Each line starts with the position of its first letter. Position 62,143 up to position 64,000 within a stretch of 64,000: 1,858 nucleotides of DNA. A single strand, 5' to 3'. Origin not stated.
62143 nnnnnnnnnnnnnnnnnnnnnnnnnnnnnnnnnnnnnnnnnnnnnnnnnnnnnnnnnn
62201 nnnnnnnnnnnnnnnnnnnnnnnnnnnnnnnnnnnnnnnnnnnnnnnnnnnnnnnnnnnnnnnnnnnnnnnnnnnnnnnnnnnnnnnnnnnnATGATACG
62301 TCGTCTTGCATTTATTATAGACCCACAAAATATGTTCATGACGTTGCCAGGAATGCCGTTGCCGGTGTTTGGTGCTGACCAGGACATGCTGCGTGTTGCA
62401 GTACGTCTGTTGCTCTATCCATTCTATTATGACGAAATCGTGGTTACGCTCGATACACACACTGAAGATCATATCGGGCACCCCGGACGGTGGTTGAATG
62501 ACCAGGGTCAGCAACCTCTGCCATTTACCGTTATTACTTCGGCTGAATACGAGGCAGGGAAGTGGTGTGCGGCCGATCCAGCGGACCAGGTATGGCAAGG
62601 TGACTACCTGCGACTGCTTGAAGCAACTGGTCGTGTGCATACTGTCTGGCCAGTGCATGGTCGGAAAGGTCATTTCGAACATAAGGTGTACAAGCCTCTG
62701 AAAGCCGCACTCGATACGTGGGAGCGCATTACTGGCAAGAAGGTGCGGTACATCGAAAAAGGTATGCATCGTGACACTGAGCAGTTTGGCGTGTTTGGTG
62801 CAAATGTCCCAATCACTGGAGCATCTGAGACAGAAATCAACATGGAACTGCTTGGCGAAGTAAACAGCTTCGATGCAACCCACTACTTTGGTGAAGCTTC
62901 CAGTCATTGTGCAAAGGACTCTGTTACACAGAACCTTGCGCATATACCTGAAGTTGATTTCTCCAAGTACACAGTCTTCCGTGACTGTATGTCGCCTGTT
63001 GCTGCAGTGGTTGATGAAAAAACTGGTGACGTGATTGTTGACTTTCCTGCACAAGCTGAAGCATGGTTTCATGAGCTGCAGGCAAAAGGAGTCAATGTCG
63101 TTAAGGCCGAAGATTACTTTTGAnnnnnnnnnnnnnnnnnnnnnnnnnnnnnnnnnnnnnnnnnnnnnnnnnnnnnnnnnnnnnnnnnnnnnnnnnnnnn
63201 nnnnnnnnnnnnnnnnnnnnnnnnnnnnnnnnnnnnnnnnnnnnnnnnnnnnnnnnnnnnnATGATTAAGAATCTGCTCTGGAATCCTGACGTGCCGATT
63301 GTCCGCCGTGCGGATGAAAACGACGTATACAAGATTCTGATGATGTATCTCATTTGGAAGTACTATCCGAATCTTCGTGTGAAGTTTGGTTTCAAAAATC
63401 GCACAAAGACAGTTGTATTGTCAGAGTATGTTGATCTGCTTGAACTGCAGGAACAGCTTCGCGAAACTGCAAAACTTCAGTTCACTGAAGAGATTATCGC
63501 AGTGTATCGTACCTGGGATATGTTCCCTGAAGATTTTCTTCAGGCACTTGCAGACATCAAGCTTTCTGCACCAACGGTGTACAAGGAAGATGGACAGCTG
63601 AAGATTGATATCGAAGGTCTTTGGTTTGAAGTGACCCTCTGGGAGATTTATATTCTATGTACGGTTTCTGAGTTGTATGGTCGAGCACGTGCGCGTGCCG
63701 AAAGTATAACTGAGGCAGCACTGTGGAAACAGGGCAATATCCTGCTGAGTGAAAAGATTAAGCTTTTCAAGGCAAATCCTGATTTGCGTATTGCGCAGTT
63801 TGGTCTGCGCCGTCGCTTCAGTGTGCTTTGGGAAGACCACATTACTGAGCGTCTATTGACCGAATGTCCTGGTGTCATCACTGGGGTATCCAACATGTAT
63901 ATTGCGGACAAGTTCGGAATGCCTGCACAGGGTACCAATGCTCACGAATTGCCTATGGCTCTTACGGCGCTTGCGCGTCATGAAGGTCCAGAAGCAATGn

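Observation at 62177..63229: A 91-nt GC-rich structured element present twice, upstream of pncA-like and pncB inside a NAD-salvage operon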

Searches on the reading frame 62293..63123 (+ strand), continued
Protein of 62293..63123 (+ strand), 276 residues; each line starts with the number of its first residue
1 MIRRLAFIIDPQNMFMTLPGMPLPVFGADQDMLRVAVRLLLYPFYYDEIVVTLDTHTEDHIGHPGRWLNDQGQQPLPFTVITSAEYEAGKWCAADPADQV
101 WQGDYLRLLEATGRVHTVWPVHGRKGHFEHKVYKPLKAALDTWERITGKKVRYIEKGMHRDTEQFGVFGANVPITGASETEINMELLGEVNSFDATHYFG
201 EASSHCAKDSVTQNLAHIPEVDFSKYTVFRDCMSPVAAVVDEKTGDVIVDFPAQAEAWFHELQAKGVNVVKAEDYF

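Call 73: search_solved_structures(query=A1, max_evalue=0.01)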
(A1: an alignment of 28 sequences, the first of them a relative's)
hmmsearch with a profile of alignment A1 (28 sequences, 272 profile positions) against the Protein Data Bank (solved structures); distinct sequences matched with E-value up to 0.01: 5.
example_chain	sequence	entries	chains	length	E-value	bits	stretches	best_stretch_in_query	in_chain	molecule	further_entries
2h0r_A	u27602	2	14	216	3.8e-10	42.7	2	8-74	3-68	Nicotinamidase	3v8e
2wt9_A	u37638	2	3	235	3.9e-05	26.3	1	3-68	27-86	NICOTINAMIDASE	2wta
1ilw_A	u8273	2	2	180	7.5e-05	25.3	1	7-69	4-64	180 aa long hypothetical Pyrazinamidase/nicotinamidase | 180aa long hypothetical Pyrazinamidase/Nicotinamidase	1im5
29iv_A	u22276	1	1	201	0.0024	20.4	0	6-68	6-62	nicotinamidase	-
3pl1_A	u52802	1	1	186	0.0072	18.8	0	7-65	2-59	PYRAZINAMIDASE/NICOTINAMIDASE PNCA (PZase)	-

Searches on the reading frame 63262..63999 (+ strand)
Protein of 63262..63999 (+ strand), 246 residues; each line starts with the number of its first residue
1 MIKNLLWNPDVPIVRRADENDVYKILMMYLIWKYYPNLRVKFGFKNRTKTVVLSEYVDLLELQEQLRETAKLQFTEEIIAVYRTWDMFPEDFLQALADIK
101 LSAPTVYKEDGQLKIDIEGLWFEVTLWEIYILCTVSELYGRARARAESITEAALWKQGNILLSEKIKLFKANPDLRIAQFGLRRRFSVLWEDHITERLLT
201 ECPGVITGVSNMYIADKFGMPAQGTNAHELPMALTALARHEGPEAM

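Call 8: search_protein_families(library=pfam, proteins=[window:63262-63999:+])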
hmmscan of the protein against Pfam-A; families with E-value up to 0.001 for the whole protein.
window:63262-63999:+ (246 aa): 2 families
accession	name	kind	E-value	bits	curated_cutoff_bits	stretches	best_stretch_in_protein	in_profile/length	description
PF17767.7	NAPRTase_N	-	2.3e-22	80.1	32.6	1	20-136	3-125/125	Nicotinate phosphoribosyltransferase (NAPRTase) N-terminal domain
PF04095.22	NAPRTase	-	1.1e-08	35.6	20.8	1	176-237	2-63/239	Nicotinate phosphoribosyltransferase (NAPRTase) family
